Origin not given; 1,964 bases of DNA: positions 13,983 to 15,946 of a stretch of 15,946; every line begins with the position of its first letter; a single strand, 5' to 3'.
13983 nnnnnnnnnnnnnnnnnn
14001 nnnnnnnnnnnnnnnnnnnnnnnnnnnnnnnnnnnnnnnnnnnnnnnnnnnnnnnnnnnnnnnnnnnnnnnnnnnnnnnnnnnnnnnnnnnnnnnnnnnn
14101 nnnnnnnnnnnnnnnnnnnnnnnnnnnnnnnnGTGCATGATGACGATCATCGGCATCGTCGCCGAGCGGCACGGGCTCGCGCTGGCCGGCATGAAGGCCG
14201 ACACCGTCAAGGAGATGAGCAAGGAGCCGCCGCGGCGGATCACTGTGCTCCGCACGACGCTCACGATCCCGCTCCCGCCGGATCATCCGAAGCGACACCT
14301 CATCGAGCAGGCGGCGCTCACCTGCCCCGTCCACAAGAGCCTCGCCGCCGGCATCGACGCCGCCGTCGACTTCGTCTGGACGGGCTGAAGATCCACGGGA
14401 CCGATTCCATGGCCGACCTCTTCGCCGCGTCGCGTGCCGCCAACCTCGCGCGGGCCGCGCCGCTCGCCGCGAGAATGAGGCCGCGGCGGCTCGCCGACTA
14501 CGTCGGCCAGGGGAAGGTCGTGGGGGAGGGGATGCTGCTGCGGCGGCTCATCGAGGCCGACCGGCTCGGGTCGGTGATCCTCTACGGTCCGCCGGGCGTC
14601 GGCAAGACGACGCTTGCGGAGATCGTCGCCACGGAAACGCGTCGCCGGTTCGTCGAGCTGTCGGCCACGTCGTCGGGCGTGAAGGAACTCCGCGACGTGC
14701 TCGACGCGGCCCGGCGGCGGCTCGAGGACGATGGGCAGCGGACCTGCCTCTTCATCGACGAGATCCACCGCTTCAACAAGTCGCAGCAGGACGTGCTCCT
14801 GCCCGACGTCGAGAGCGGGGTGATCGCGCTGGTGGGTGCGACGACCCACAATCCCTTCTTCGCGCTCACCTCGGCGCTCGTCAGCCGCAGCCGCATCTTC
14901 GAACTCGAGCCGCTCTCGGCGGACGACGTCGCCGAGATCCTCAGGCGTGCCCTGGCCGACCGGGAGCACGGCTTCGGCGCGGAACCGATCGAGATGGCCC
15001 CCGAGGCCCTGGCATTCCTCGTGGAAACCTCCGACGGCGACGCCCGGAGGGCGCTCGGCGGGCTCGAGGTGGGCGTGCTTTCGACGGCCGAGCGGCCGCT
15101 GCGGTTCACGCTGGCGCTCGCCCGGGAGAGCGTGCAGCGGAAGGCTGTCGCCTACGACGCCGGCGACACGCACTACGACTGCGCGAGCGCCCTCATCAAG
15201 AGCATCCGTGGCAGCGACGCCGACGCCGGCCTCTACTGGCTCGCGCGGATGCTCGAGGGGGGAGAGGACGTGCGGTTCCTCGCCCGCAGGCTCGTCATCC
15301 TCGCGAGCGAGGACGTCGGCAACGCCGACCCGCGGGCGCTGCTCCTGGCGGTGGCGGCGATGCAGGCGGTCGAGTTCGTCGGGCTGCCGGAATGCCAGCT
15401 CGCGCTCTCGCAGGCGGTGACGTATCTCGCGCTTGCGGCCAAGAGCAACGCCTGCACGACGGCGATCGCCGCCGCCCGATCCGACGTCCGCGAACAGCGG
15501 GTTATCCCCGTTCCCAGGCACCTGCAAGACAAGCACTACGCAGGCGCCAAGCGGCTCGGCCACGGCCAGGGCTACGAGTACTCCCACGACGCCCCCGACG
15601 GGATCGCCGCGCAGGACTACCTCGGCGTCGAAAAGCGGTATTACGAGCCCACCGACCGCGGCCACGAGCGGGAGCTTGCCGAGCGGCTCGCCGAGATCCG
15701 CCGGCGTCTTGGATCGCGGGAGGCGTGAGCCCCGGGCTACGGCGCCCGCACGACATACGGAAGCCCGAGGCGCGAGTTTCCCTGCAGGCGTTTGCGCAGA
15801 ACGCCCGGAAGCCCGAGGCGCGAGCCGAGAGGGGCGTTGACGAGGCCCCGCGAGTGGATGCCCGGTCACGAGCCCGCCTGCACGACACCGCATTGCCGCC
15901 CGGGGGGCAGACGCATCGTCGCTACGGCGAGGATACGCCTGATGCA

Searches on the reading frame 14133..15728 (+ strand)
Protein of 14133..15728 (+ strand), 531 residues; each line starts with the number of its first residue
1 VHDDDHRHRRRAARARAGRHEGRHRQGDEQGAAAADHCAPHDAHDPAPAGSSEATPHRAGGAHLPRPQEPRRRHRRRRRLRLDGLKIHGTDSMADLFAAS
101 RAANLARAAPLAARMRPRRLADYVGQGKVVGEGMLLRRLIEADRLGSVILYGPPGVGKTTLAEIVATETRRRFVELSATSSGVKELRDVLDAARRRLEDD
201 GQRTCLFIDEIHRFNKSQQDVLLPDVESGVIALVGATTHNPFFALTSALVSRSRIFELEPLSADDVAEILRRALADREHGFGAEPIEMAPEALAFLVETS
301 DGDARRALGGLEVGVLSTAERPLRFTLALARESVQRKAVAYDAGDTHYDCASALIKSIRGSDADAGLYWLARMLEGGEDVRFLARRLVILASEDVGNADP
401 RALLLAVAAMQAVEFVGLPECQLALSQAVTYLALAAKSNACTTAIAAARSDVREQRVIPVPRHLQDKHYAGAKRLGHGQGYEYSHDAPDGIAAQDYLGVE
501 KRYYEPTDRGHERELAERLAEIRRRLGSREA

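Call 8: search_protein_families(library=pfam, proteins=[window:14133-15728:+])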
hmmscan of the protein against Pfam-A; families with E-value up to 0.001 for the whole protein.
window:14133-15728:+ (531 aa): 12 families
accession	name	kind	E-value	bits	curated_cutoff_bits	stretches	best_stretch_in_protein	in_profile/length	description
PF12002.13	MgsA_C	-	7.7e-66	221.6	27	1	360-522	1-166/167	MgsA AAA+ ATPase C terminal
PF16193.11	AAA_assoc_2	-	3e-21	75.9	34.3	1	284-359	3-81/81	AAA C-terminal domain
PF05496.18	RuvB_N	-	3.7e-17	63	27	1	115-234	1-116/159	Holliday junction DNA helicase RuvB P-loop domain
PF00004.35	AAA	-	4.5e-17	63.2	21.2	1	148-255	1-123/131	ATPase family associated with various cellular activities (AAA)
PF13191.12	AAA_16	-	5.4e-08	34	32.6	1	139-173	15-55/167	AAA ATPase domain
PF13173.12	AAA_14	-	1.8e-07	31.6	27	1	148-264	5-126/129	AAA domain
PF07728.20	AAA_5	-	3e-06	27.7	22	1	148-230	2-94/139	AAA domain (dynein-related subfamily)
PF13401.12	AAA_22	-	5.6e-06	27.1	27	1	146-216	6-80/130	AAA domain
PF20720.3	nSTAND3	-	1.2e-05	25.5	27.2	1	146-193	18-64/155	Novel STAND NTPase 3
PF01078.27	Mg_chelatase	-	5e-05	23.2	20.3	0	147-166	24-43/207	Magnesium chelatase, subunit ChlI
PF00158.32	Sigma54_activat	-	0.00023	21.3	20.2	0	202-240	93-131/168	Sigma-54 interaction domain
PF05729.18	NACHT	-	0.00063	20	26.7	0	148-170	3-25/167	NACHT domain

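Call 12: find_encoding_contigs(protein=window:14133-15728:+, flank=10000, max_places=6)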
Protein window:14133-15728:+ (531 aa): no gene with exactly this product is on record in the collection.

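Call 70: find_homologous_proteins(query=window:14133-15728:+, max_evalue=1e-100)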
Query window:14133-15728:+ (531 aa): 7939 proteins with E <= 1e-100 among 8000 candidates; the best 120 are listed.
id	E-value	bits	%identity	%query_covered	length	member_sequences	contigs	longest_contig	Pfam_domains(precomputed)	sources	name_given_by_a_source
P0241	1.2e-277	940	100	83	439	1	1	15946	PF13173.13,PF16193.12,PF00004.36,PF13401.13,PF05496.19,PF07728.21,PF12002.14,PF20720.4,PF13191.13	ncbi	-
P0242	3.8e-277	938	100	83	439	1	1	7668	PF13173.13,PF16193.12,PF00004.36,PF13401.13,PF05496.19,PF07728.21,PF12002.14,PF20720.4,PF13191.13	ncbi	-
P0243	1.7e-275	932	100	82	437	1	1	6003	PF13173.13,PF16193.12,PF00004.36,PF13401.13,PF05496.19,PF07728.21,PF12002.14,PF20720.4,PF13191.13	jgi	-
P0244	2.9e-268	909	96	82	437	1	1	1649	PF13173.13,PF16193.12,PF00004.36,PF13401.13,PF05496.19,PF07728.21,PF12002.14,PF01078.28,PF20720.4,PF13191.13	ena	-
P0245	1.3e-264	897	95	82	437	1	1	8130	PF13173.13,PF16193.12,PF00004.36,PF13401.13,PF05496.19,PF07728.21,PF12002.14,PF20720.4,PF13191.13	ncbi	-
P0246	4.6e-264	895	95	82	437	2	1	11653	PF13173.13,PF16193.12,PF00004.36,PF13401.13,PF05496.19,PF07728.21,PF12002.14,PF20720.4,PF13191.13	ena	-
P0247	3.5e-263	892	94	82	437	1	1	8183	PF13173.13,PF16193.12,PF00004.36,PF13401.13,PF05496.19,PF07728.21,PF12002.14,PF20720.4,PF13191.13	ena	-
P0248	1.7e-255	866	91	82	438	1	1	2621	PF13173.13,PF16193.12,PF00004.36,PF13401.13,PF05496.19,PF07728.21,PF12002.14,PF20720.4,PF13191.13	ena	-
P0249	1.2e-254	864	92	82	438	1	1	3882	PF13173.13,PF16193.12,PF00004.36,PF13401.13,PF05496.19,PF07728.21,PF12002.14,PF20720.4,PF13191.13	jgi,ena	-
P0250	4.0e-250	849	90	82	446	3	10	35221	PF13173.13,PF16193.12,PF00004.36,PF13401.13,PF05496.19,PF07728.21,PF12002.14,PF01078.28,PF20720.4,PF13191.13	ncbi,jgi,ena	jgi:putative ATPase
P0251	1.1e-248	844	89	83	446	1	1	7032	PF13173.13,PF16193.12,PF00004.36,PF13401.13,PF05496.19,PF07728.21,PF12002.14,PF01078.28,PF20720.4,PF13191.13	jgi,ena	-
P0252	1.3e-248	844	89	83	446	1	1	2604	PF13173.13,PF16193.12,PF00004.36,PF13401.13,PF05496.19,PF07728.21,PF12002.14,PF01078.28,PF20720.4,PF13191.13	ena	-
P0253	1.3e-248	844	89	83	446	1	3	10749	PF13173.13,PF16193.12,PF00004.36,PF13401.13,PF05496.19,PF07728.21,PF12002.14,PF01078.28,PF20720.4,PF13191.13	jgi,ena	jgi:putative ATPase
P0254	3.6e-248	842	88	83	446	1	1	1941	PF13173.13,PF16193.12,PF00004.36,PF13401.13,PF05496.19,PF07728.21,PF12002.14,PF01078.28,PF20720.4,PF13191.13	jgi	-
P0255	3.7e-248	842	88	83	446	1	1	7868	PF13173.13,PF16193.12,PF00004.36,PF13401.13,PF05496.19,PF07728.21,PF12002.14,PF01078.28,PF20720.4,PF13191.13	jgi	-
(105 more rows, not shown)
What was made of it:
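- The window is an entire contig (call 70), so the ends are set by the assembler.
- Tried and rejected: The contig was identified indirectly through P0241 (call 70).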

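Call 71: find_encoding_contigs(protein=P0246, flank=10000, max_places=3)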
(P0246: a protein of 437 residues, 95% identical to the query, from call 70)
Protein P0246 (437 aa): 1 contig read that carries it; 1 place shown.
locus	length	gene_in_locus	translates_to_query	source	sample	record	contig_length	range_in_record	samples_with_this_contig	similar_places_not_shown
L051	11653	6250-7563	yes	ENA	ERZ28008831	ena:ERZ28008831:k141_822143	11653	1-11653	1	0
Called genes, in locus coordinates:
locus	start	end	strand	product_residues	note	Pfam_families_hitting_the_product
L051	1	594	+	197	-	?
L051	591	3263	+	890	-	PF00400:WD40 (faint), PF12894:ANAPC4_WD40 (faint), PF13360:PQQ_2 (faint), PF23393:Beta-prop_WDR90_POC16_2nd (faint), PF25174:Beta-prop_THOC3 (faint), PF21783:YNCE (weak), PF10282:Lactonase (weak), PF04185:Phosphoesterase (weak), +2 more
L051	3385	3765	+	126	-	PF00829:Ribosomal_L21p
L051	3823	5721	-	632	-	PF20695:UbiD_N, PF01977:UbiD, PF20696:UbiD_C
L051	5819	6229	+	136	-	PF02566:OsmC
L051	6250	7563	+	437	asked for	PF05496:RuvB_N, PF13191:AAA_16 (faint), PF07728:AAA_5 (weak), PF13173:AAA_14, PF20720:nSTAND3 (weak), PF00004:AAA, PF16193:AAA_assoc_2, PF12002:MgsA_C, +1 more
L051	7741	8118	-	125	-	-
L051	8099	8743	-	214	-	-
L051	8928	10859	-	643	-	PF00009:GTP_EFTU, PF01926:MMR_HSR1 (faint), PF03144:GTP_EFTU_D2 (weak), PF22594:GTP-eEF1A_C, PF06414:Zeta_toxin (faint), PF01583:APS_kinase, PF13238:AAA_18 (weak)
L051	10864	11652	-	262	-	?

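Call 82: list_cluster_members(proteins=[P0241, P0001, P0242])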
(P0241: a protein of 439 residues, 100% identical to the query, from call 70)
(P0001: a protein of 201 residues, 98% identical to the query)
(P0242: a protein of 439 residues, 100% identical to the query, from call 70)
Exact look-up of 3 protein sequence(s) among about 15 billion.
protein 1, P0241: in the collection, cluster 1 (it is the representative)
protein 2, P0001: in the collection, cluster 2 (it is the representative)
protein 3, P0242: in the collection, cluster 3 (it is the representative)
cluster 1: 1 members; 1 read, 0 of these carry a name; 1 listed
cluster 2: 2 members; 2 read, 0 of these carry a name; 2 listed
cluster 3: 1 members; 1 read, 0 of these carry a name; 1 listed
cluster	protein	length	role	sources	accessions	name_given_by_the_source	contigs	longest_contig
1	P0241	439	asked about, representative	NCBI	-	-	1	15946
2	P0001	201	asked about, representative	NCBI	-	-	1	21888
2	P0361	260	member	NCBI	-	-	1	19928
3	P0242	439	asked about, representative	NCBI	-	-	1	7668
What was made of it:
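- An identical MgsA protein (P0241) is on record on one contig of exactly 15,946 nt (calls 70, 82).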

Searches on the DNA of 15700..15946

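Call 76: search_rna_families(source=window, start=15700, end=15946, threshold=evalue, max_evalue=1)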
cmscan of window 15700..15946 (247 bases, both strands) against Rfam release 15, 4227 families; matches with E-value up to 1: 0.
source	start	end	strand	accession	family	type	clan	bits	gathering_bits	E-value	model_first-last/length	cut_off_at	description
